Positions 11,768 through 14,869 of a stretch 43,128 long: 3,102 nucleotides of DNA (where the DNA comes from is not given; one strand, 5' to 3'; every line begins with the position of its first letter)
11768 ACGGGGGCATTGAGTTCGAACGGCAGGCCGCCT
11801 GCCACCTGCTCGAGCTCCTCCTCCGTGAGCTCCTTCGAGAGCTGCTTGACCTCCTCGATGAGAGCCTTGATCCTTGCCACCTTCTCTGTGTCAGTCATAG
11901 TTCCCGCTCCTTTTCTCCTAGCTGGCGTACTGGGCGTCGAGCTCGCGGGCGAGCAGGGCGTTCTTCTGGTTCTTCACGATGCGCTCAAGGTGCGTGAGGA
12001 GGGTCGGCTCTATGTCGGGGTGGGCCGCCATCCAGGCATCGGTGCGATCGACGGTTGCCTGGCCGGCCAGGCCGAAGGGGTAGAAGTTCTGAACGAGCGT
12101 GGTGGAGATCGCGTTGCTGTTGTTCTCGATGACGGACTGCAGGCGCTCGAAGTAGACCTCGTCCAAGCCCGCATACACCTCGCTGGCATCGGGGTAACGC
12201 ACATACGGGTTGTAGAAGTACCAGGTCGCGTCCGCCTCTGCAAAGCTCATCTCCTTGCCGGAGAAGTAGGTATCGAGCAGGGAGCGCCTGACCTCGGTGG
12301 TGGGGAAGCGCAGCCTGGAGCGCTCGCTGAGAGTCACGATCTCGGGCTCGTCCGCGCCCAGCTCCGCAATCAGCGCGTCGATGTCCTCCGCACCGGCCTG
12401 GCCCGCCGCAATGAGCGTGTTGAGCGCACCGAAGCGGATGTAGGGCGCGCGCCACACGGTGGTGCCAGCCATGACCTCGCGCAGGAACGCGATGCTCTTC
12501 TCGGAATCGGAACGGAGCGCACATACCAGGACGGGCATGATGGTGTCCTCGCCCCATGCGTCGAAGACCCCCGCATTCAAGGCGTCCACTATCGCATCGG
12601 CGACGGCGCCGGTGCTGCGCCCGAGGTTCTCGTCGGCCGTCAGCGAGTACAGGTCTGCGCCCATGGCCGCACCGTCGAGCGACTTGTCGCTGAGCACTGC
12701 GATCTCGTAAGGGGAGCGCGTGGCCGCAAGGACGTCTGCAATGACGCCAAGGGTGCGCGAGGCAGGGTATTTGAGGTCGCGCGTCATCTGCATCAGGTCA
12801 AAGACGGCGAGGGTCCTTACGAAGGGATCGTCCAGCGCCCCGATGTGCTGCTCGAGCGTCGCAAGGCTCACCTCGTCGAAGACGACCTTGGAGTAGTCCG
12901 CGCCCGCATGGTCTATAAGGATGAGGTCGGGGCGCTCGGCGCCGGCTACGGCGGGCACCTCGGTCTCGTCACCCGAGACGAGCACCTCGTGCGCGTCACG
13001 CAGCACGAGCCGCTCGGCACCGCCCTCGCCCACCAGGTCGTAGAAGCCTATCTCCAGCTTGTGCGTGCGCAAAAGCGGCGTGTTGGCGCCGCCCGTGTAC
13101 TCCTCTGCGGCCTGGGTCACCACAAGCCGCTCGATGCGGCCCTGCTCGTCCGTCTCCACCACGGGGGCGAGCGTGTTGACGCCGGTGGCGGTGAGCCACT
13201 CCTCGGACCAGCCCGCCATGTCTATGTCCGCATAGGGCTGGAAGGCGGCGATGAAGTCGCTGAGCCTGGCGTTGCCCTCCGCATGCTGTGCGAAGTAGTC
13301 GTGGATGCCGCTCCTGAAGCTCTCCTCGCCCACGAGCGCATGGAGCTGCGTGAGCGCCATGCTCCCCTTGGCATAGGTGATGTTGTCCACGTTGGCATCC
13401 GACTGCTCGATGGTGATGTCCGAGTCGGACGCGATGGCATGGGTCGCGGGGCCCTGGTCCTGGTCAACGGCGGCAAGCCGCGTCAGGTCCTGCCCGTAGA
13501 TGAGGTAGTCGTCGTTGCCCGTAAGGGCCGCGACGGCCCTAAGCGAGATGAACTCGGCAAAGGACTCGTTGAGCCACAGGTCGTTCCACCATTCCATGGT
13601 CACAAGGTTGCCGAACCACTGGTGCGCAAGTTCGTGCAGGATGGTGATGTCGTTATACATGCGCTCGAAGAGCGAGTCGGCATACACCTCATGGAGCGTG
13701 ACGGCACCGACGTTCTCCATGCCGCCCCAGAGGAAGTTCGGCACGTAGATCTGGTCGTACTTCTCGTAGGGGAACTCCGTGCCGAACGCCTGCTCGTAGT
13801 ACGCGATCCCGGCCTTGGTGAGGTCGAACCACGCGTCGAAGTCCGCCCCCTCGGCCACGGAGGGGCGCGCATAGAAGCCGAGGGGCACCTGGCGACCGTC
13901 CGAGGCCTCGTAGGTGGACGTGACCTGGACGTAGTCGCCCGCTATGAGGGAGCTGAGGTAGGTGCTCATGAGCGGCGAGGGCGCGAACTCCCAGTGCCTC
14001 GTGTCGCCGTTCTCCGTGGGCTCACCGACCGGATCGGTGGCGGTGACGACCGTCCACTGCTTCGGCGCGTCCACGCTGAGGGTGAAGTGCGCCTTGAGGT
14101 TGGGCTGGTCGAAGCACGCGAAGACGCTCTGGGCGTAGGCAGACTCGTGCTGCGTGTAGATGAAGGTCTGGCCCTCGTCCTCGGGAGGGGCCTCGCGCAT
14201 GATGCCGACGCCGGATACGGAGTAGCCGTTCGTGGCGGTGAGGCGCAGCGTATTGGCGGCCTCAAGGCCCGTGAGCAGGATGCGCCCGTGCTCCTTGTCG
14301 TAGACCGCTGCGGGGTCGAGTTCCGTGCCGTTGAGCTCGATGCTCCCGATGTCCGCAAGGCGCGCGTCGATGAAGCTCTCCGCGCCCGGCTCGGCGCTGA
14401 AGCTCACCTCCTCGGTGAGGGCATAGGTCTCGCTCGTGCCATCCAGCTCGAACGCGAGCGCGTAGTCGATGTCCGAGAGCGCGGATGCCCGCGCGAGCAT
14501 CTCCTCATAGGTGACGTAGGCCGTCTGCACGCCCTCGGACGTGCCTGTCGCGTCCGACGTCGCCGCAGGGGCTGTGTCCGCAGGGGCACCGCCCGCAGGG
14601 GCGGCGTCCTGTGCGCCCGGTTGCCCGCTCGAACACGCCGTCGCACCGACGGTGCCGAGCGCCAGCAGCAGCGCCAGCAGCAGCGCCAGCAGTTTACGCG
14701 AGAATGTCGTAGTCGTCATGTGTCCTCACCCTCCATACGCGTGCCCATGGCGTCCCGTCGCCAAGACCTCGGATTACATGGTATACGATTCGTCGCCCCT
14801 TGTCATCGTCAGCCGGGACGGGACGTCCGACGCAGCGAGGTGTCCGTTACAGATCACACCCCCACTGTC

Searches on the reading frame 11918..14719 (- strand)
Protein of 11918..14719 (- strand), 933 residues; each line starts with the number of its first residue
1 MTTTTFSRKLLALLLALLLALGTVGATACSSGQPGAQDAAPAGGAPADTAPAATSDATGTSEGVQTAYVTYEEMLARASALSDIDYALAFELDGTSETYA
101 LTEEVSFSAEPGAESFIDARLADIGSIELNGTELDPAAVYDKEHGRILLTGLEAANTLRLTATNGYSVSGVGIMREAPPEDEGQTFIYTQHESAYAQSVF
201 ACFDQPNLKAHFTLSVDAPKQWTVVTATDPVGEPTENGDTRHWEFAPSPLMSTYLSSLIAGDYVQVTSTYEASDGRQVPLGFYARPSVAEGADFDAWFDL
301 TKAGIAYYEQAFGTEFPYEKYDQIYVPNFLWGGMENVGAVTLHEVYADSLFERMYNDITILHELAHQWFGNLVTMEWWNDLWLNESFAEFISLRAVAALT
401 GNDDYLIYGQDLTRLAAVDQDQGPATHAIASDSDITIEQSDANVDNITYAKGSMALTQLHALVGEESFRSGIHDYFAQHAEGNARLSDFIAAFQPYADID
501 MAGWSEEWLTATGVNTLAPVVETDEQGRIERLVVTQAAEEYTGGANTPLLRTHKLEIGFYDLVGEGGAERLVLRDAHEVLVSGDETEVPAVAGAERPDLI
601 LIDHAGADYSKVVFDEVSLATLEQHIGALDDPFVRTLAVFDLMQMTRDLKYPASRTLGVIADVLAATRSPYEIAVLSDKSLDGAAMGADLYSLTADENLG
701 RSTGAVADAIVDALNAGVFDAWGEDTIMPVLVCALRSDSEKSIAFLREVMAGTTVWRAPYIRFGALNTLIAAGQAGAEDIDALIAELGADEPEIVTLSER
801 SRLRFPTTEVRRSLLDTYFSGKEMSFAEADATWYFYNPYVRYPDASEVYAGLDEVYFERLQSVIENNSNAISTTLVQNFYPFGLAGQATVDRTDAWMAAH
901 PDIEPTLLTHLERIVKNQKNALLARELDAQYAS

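Call 4: search_protein_families(library=ncbifam, proteins=[window:11918-14719:-], max_evalue=0.1)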
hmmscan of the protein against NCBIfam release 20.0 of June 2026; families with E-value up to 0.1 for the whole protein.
window:11918-14719:- (933 aa): 5 families
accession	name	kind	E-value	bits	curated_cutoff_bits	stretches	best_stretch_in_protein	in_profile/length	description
TIGR02412.1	pepN_strep_liv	equivalog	9.8e-170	566.7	591.2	1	69-926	2-831/832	aminopeptidase N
TIGR02414.1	pepN_proteo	equivalog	1.6e-29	102.7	718.2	1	187-568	110-492/868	aminopeptidase N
TIGR02411.1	leuko_A4_hydro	equivalog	2.7e-26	92.5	761.7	1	182-519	119-449/600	leukotriene-A(4) hydrolase/aminopeptidase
NF033876.2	flagella_HExxH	equivalog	3.9e-06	26.6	205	1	352-496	125-247/384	flagellinolysin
NF053532.1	lipo_SCO4651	subfamily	0.079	12.6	65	0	12-90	4-80/277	SCO4651 family lipoprotein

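Call 5: search_protein_families(library=pfam, proteins=[window:11918-14719:-], max_evalue=0.1)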
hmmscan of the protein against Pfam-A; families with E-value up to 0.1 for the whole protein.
window:11918-14719:- (933 aa): 4 families
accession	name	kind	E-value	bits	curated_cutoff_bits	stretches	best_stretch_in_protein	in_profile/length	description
PF01433.26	Peptidase_M1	-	1.9e-46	158.9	27.7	1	299-498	4-208/218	Peptidase family M1 domain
PF17900.6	Peptidase_M1_N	-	3.8e-16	60.2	25.8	1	172-255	102-186/186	Peptidase M1 N-terminal domain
PF11838.14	ERAP1_C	-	1.4e-08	35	38.2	1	601-914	3-316/318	ERAP1-like C-terminal domain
PF03786.19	UxuA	-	0.0068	15.7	23.7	1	849-921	154-226/352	D-mannonate dehydratase (UxuA)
